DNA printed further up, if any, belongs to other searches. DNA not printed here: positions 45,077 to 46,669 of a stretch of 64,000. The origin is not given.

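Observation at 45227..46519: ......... intein inserted in the P-loop of FtsH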

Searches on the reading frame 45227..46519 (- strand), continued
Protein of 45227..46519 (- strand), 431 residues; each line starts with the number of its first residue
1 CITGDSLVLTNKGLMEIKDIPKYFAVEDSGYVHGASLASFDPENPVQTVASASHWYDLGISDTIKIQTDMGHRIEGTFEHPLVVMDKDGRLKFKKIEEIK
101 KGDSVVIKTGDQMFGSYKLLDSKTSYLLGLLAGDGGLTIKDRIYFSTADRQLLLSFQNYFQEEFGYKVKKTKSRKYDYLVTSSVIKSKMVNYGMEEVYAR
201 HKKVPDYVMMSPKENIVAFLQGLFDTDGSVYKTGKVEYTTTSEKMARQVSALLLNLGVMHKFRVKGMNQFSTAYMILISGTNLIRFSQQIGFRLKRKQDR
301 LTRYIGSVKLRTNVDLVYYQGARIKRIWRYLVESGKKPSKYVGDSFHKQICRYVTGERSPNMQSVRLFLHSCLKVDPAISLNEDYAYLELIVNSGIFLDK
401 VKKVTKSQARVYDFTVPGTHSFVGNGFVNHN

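Call 54: find_related_loci(query=A1, collection=viral_contigs, flank=3000)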
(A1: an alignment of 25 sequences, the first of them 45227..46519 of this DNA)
Query A1 (431 aa) in viral_contigs; peptide patterns used: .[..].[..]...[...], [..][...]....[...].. (x = any residue, [..] = any of these).
600 stretches matched a pattern (row limit reached: there are more); 394 encode a relative of the query (tblastn E <= 1e-3); the best 80 are kept; 80 distinct loci.
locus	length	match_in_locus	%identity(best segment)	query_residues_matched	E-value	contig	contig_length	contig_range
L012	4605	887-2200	32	1-431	3e-63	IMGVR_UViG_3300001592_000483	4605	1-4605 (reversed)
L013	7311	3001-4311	32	1-431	1e-60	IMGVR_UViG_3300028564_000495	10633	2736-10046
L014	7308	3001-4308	34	1-431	4e-60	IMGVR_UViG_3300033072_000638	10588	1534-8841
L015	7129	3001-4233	34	1-431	7e-60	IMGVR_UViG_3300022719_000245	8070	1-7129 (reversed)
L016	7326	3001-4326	29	1-431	1e-56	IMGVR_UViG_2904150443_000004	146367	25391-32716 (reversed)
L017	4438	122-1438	31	1-431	8e-56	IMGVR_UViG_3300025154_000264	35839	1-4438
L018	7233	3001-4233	34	1-431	1e-55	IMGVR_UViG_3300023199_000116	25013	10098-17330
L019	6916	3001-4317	31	1-431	9e-56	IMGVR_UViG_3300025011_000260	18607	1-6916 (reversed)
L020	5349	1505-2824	29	1-431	4e-54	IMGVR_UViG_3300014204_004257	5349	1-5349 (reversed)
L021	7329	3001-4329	30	1-431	3e-54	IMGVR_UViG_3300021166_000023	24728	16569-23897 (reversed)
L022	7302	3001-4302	30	1-431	3e-52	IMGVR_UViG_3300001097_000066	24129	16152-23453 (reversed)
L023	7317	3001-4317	30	1-431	9e-52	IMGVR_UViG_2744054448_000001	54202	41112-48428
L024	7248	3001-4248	30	1-431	8e-52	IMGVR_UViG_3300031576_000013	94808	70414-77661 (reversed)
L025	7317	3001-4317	29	1-431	4e-51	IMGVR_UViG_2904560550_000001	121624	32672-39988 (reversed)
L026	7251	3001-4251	30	1-431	7e-50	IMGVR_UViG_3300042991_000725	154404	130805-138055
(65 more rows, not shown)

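Call 59: search_protein_representatives(protein=window:45227-46519:-)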
Query: 431 residues. Proteins with E-value up to 0.001 (for the whole library): 10849; up to 1e-10: 3633; up to 1e-30: 401. The best 150 are listed.
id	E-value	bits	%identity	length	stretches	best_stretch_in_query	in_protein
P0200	1.2e-183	627.3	64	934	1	1-431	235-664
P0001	7.7e-174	595.0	62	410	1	15-423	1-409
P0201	1.3e-109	383.6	31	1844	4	1-431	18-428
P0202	3.5e-108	378.8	41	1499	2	1-431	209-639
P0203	1.4e-97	343.9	41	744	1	1-431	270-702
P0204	2.4e-95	336.5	41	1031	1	1-431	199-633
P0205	7.3e-95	334.9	39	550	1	1-431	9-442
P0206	8.7e-94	331.4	40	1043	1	1-431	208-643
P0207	2.7e-88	313.3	42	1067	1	1-431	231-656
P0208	3.7e-83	296.4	41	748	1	1-431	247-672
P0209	1.0e-81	291.7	37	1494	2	1-431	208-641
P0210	7.0e-72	259.2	29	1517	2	1-431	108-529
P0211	1.3e-71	258.4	37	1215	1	1-431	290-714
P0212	2.8e-70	253.9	39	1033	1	1-431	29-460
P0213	8.4e-70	252.4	34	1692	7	1-298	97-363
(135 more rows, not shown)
